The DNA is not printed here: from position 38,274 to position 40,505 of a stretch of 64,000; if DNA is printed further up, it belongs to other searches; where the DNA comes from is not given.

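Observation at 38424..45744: GltD-like NAD(P)H FeS-flavoprotein/ferredoxin fusion coupled to Rieske-cyt b-pentaheme cyt c-nosZ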

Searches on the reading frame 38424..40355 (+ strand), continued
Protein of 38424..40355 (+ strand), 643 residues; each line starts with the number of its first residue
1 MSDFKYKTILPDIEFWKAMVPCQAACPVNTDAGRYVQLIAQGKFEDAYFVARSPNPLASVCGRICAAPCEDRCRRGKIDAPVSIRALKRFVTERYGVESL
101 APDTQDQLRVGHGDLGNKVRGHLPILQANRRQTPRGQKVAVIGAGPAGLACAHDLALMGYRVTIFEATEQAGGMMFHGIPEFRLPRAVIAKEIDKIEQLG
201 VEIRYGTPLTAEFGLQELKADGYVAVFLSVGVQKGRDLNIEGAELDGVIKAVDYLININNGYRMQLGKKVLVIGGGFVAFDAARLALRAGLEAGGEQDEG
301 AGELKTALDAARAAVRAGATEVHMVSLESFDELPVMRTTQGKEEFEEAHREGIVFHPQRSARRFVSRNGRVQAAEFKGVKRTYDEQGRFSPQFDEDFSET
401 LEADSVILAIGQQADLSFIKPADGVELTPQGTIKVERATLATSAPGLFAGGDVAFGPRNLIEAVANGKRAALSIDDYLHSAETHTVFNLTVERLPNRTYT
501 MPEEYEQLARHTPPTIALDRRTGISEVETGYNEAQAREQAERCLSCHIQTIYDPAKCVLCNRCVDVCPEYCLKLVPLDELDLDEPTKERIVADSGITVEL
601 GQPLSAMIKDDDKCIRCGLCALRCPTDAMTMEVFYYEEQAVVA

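Call 29: search_solved_structures(query=window:38424-40352:+, max_evalue=0.00001, show_alignments=2)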
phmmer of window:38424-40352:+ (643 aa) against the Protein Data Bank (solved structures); distinct sequences matched with E-value up to 0.00001: 22.
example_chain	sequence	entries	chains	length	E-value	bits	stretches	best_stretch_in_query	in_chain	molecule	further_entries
9bov_A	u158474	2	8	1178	5.1e-76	259.6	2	20-291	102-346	Molybdopterin oxidoreductase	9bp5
9n5u_A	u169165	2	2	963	1.6e-75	257.9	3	135-292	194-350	NfnA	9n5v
4ylf_B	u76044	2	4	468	1e-62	215.6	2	135-479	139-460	Dihydropyrimidine dehydrogenase subunit A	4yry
8oh5_C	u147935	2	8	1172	1.2e-61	212.1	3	134-292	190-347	Formate dehydrogenase-O, major subunit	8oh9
5jca_L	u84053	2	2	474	9.1e-59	202.6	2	20-292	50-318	NADH-dependent Ferredoxin:NADP Oxidoreductase (NfnI) subunit alpha | NADH-dependent Ferredoxin:NADP Oxidoreductase subunit alpha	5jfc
5vj7_A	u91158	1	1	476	2.4e-56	194.6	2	20-293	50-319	Oxidoreductase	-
6s6s_G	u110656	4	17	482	4.8e-42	147.4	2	135-479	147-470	Glutamate synthase [NADPH] small chain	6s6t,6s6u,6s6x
2vdc_G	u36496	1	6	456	3.6e-41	144.5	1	22-479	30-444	GLUTAMATE SYNTHASE [NADPH] SMALL CHAIN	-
7m31_A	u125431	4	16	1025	6.5e-38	133.7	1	19-480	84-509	Dihydropyrimidine dehydrogenase [NADP(+)]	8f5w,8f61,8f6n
1gt8_A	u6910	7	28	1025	6.5e-38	133.7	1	19-480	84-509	DIHYDROPYRIMIDINE DEHYDROGENASE | Dihydropyrimidine dehydrogenase [NADP(+)]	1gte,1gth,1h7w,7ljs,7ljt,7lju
1h7x_A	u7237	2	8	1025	6.5e-38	133.7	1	19-480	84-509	DIHYDROPYRIMIDINE DEHYDROGENASE | Dihydropyrimidine dehydrogenase [NADP(+)]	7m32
7mfm_I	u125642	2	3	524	1.9e-35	125.6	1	134-480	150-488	Glutamate synthase (NADPH) small chain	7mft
6qkg_A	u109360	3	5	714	3.4e-10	42.2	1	135-292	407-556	NCR A | NCR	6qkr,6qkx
3cty_A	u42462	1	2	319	2.9e-08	35.8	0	399-474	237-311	Thioredoxin reductase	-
9sw6_H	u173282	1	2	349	7e-08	34.5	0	594-633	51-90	Tungsten formylmethanofuran dehydrogenase, subunit F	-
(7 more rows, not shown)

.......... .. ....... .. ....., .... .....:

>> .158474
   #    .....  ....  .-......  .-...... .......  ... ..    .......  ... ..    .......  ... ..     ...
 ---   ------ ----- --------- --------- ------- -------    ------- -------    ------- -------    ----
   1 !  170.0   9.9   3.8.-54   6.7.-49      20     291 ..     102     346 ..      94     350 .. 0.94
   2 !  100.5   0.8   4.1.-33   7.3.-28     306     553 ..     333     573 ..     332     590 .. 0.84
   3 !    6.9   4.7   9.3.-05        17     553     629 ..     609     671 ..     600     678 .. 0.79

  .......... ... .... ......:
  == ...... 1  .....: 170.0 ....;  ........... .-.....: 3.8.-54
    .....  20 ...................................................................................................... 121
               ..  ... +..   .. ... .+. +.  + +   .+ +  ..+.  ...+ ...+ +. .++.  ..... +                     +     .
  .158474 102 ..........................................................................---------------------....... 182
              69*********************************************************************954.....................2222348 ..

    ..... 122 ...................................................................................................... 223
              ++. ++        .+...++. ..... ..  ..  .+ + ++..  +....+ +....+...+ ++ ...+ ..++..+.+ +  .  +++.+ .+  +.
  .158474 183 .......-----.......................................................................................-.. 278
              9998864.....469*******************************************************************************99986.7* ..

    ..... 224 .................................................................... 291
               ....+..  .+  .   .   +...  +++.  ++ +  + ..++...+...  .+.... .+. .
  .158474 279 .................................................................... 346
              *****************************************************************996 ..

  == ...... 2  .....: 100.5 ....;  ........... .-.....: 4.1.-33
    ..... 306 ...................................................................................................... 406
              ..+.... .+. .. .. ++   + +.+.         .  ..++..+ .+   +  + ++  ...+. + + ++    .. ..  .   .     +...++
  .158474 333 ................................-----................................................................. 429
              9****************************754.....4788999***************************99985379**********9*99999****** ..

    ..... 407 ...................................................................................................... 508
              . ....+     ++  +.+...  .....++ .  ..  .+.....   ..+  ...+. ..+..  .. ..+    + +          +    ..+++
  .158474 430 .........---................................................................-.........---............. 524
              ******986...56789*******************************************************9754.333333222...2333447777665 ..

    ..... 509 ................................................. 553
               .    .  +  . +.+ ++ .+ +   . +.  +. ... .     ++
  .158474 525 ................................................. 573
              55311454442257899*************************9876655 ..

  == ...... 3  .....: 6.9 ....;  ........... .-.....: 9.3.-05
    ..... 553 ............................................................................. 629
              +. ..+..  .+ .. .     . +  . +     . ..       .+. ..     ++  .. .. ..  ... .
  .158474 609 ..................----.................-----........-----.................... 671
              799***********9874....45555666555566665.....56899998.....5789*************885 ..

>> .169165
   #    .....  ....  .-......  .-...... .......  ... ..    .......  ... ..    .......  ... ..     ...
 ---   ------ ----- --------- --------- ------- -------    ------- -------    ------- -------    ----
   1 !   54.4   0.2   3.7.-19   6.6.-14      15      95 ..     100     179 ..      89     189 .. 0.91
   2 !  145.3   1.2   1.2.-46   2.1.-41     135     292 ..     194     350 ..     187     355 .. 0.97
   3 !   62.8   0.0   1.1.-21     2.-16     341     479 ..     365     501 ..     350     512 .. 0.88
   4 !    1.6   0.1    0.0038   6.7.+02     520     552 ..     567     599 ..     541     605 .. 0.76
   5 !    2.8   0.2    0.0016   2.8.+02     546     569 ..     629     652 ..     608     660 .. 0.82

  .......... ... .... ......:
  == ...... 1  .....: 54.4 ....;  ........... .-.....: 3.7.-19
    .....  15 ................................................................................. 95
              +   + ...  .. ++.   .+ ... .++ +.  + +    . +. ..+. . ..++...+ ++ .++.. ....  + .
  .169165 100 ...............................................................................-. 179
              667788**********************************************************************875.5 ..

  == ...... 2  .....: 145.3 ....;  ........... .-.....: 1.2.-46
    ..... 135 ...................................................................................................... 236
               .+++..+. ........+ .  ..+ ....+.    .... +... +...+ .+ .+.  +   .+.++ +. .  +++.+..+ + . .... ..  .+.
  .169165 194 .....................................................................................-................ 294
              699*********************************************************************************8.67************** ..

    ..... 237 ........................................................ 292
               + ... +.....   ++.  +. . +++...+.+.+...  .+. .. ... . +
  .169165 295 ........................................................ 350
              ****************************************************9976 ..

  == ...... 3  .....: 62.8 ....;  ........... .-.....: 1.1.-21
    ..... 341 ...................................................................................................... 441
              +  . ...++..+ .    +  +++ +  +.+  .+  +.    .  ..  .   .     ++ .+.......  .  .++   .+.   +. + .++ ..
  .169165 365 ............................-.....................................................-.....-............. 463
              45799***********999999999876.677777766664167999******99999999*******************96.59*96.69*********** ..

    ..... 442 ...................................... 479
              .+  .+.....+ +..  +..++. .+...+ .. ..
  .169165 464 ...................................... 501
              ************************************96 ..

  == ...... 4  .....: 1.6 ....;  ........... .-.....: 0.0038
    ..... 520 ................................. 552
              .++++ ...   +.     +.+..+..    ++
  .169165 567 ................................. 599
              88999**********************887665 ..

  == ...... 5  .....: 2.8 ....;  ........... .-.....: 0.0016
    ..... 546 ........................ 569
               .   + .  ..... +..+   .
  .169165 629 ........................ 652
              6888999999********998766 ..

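Call 31: search_protein_families(library=ncbifam, proteins=[window:38424-40352:+], max_evalue=0.001)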
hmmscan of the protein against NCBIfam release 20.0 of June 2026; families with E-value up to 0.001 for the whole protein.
window:38424-40352:+ (643 aa): 97 families (the best 25 are shown)
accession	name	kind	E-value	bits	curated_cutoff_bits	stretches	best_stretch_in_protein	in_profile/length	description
NF009410.0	PRK12771.1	subfamily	1.1e-127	427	516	3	127-291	129-292/566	NAD(P)-binding protein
NF009454.0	PRK12814.1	equivalog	1.8e-106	357.1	916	3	133-292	190-348/657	putative NADPH-dependent glutamate synthase small subunit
NF010590.0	PRK13984.1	equivalog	1.4e-90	304.2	946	3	131-289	283-445/611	putative oxidoreductase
TIGR01316.1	gltA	equivalog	1.2e-85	288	471.75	2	18-292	34-297/449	NADPH-dependent glutamate synthase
TIGR03315.1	Se_ygfK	equivalog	2.5e-79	266.9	835.3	2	19-289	444-688/1012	putative selenate reductase subunit YgfK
NF009414.0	PRK12778.1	equivalog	8.8e-77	259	1103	2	21-292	338-595/752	bifunctional dihydroorotate dehydrogenase B NAD binding subunit/NADPH-dependent glutamate synthase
TIGR01318.1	gltD_gamma_fam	subfamily_domain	4.5e-58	196.9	482.95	3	133-290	138-305/467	glutamate synthase, small subunit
TIGR01317.1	GOGAT_sm_gam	subfamily_domain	4.2e-57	194.1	447.7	2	132-480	139-480/485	glutamate synthase small subunit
NF009409.0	PRK12770.1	subfamily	3.5e-55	187.5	343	2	128-292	10-198/360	putative glutamate synthase subunit beta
NF009413.0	PRK12775.1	equivalog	9e-54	182.7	1895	3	137-290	431-594/1006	putative trifunctional 2-polyprenylphenol hydroxylase/glutamate synthase subunit beta/ferritin domain-containing protein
NF009415.0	PRK12779.1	equivalog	1.5e-51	175.3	1519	2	23-290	211-470/944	putative bifunctional glutamate synthase subunit beta/2-polyprenylphenol hydroxylase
NF045663.1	diclust_near_Sec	equivalog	2.3e-48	164.9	530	3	21-95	19-93/759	pyridine nucleotide-disulfide oxidoreductase/dicluster-binding protein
NF009408.0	PRK12769.1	equivalog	7.2e-48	163.2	1003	3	133-291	324-492/659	formate-dependent uric acid utilization protein AegA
NF009451.0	PRK12809.1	equivalog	2.6e-32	111.9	1154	2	132-473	306-629/639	formate-dependent uric acid utilization protein YgfT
NF041087.1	bile_acid_BaiCD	equivalog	1.4e-15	56.5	825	1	132-285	376-521/642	bile acid Fe-S flavoenzyme BaiCD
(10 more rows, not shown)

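Call 59: find_homologous_proteins(query=L042:10001-11878:+, max_evalue=1e-50)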
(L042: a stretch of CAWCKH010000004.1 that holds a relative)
Query L042:10001-11878:+ (626 aa): 7801 proteins with E <= 1e-50 among 8000 candidates; the best 120 are listed.
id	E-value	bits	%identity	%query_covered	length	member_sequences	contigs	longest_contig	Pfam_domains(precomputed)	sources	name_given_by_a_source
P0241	0.0e+0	1343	96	100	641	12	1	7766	PF12797.13,PF13450.13,PF14691.12,PF07992.21,PF00070.34,PF00037.33,PF13738.13,PF13484.12,PF01262.28,PF13237.12,PF13187.12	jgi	jgi:formate dehydrogenase beta subunit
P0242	0.0e+0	1305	93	100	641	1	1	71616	PF01266.31,PF13450.13,PF14691.12,PF07992.21,PF00070.34,PF00037.33,PF13738.13,PF12838.13,PF01262.28,PF13237.12,PF13187.12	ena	-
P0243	0.0e+0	1273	91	100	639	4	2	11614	PF01266.31,PF13450.13,PF14691.12,PF07992.21,PF00070.34,PF00037.33,PF13738.13,PF12838.13,PF01262.28,PF13237.12,PF13187.12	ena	-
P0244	0.0e+0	1255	89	100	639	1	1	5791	PF13450.13,PF07992.21,PF00070.34,PF12838.13,PF01266.31,PF12797.13,PF14691.12,PF00037.33,PF13738.13,PF01262.28,PF13237.12,PF13187.12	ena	-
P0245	0.0e+0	1255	89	100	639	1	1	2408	PF13450.13,PF07992.21,PF00070.34,PF12838.13,PF01266.31,PF12797.13,PF14691.12,PF00037.33,PF13738.13,PF01262.28,PF13237.12,PF13187.12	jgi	-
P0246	0.0e+0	1254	89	100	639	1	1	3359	PF13450.13,PF07992.21,PF00070.34,PF12838.13,PF01266.31,PF12797.13,PF14691.12,PF00037.33,PF13738.13,PF01262.28,PF13237.12,PF13187.12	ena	-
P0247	0.0e+0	1253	89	100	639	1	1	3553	PF13450.13,PF07992.21,PF00070.34,PF12838.13,PF01266.31,PF12797.13,PF14691.12,PF00037.33,PF13738.13,PF01262.28,PF13237.12,PF13187.12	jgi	-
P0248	0.0e+0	1252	89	100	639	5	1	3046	PF13450.13,PF07992.21,PF00070.34,PF12838.13,PF01266.31,PF12797.13,PF14691.12,PF00037.33,PF13738.13,PF01262.28,PF13237.12,PF13187.12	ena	-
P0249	0.0e+0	1252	89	100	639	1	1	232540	PF13450.13,PF07992.21,PF00070.34,PF12838.13,PF01266.31,PF12797.13,PF14691.12,PF00037.33,PF13738.13,PF01262.28,PF13237.12,PF13187.12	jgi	jgi:NADPH-dependent glutamate synthase beta subunit-like oxidoreductase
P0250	0.0e+0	1250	89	100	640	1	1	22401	PF13241.13,PF13450.13,PF07992.21,PF00070.34,PF13484.12,PF12838.13,PF01266.31,PF12797.13,PF14691.12,PF00037.33,PF13738.13,PF01262.28,PF13237.12,PF13187.12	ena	-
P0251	0.0e+0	1244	88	100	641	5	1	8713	PF01266.31,PF13450.13,PF14691.12,PF07992.21,PF00070.34,PF00037.33,PF13738.13,PF12838.13,PF01262.28,PF13237.12,PF13187.12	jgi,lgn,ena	-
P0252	0.0e+0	1243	89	100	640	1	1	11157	PF13450.13,PF07992.21,PF00070.34,PF13484.12,PF12838.13,PF01266.31,PF12797.13,PF14691.12,PF00037.33,PF13738.13,PF01262.28,PF13237.12,PF13187.12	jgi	jgi:formate dehydrogenase beta subunit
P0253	0.0e+0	1243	88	100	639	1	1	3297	PF01266.31,PF13450.13,PF14691.12,PF07992.21,PF00070.34,PF00037.33,PF13738.13,PF12838.13,PF01262.28,PF13237.12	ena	-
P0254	0.0e+0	1242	89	100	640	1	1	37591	PF13450.13,PF07992.21,PF00070.34,PF12838.13,PF01266.31,PF12797.13,PF14691.12,PF00037.33,PF13738.13,PF01262.28,PF13237.12,PF13187.12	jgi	jgi:NADPH-dependent glutamate synthase beta subunit-like oxidoreductase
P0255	0.0e+0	1242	89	100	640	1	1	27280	PF13241.13,PF13450.13,PF07992.21,PF00070.34,PF12838.13,PF01266.31,PF12797.13,PF14691.12,PF00037.33,PF13738.13,PF01262.28,PF13237.12,PF13187.12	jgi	jgi:NADPH-dependent glutamate synthase beta subunit-like oxidoreductase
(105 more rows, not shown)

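Call 67: search_protein_families(library=ncbifam, proteins=[L049:8145-10625:+, L049:7621-8121:+, L049:11317-12657:+, L049:6182-7495:+], max_evalue=0.00001)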
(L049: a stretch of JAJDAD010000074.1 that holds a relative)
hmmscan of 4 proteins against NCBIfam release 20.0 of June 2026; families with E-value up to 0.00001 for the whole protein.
L049:8145-10625:+ (826 aa): 22 families
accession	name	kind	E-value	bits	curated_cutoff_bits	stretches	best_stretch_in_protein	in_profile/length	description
NF041783.2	mnquin_red_QrcB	equivalog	5.2e-92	309.1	440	2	45-542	48-504/695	menaquinone reductase molybdopterin-binding-like subunit QrcB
NF012032.0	PRK15488.1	equivalog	2.7e-82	277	694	2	1-560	1-544/759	thiosulfate reductase PhsA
NF041714.1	arsenate_red_ArrA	equivalog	7.7e-75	252.6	1600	1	2-817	2-845/848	arsenate respiratory reductase molybdopterin-containing subunit ArrA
TIGR01591.1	Fdh-alpha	equivalog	8.9e-56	189.3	666.25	3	53-383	2-315/672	formate dehydrogenase subunit alpha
TIGR02166.1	dmsA_ynfE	subfamily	2.1e-55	188.1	777.7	1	3-780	1-755/794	DMSO/selenate family reductase complex A subunit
NF041885.1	selenate_YnfE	exception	2e-44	151.6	1675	2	100-394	104-413/805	selenate/tellurate reductase subunit YnfE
TIGR03479.1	DMSO_red_II_alp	subfamily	3.2e-44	151.3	984.75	3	90-291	106-304/913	molybdopterin-dependent oxidoreductase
NF041884.1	selenate_YnfF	exception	7.6e-39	133.2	1650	1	100-393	101-405/798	selenate/tellurate reductase subunit YnfF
NF011566.1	PRK14990.1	exception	9.7e-35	119.8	1600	1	88-393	103-425/814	dimethylsulfoxide reductase subunit A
NF047855.1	AssmNtatRedNasC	equivalog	6.7e-32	110.6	1100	2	81-355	54-312/708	assimilatory nitrate reductase catalytic subunit NasC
NF011567.1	PRK14991.1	equivalog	5.6e-29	100.5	1750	2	85-292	137-372/1022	tetrathionate reductase subunit TtrA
TIGR01553.1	formate-DH-alph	equivalog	5.4e-28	97.3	814.2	1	2-143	1-143/1009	formate dehydrogenase-N subunit alpha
TIGR00509.1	bisC_fam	subfamily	7.1e-22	77.4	1017.55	1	204-372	167-330/772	molybdopterin guanine dinucleotide-containing S/N-oxide reductase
NF010055.0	PRK13532.1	equivalog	1e-20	73.7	904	1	1-293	1-290/830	nitrate reductase catalytic subunit NapA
TIGR01706.1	NAPA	equivalog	1.8e-18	66.3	930.55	1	3-292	2-289/830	periplasmic nitrate reductase subunit alpha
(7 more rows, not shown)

L049:7621-8121:+ (166 aa): 2 families
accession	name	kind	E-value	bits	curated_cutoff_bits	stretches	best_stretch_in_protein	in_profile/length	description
NF041781.1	mnquin_red_QrcA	equivalog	1.7e-29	102.7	180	1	26-166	25-174/174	menaquinone reductase multiheme cytochrome c subunit QrcA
TIGR04257.1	nanowire_3heme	domain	2.3e-09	37.3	40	0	105-166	11-75/75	c(7)-type cytochrome triheme domain-containing protein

L049:11317-12657:+ (446 aa): 3 families
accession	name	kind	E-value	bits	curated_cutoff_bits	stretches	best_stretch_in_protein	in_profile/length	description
NF045798.1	DsrP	equivalog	2.8e-36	125.7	350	2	20-159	7-142/346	sulfate reduction electron transfer complex DsrMKJOP subunit DsrP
NF008133.1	PRK10881.1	equivalog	8.1e-13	48.6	450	1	26-414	13-374/377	Ni/Fe-hydrogenase cytochrome b subunit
NF041784.1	mnquin_red_QrcD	equivalog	3.9e-09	36.3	570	0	25-162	18-154/408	menaquinone reductase integral membrane subunit QrcD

L049:6182-7495:+ (437 aa): 3 families
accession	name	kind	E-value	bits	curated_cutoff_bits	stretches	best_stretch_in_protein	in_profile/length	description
TIGR04183.1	Por_Secre_tail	domain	4.7e-08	32.9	23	1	359-433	2-69/72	T9SS type A sorting domain-containing protein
NF052323.1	T9SSA_dep_M6i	equivalog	4.4e-07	28.2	600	1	358-425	960-1027/1043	T9SS-dependent M6-like inactivated metalloprotease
NF038113.1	T9SSA_dep_M36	equivalog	1.5e-06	26.7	885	1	357-433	794-866/869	T9SS-dependent M36 family metallopeptidase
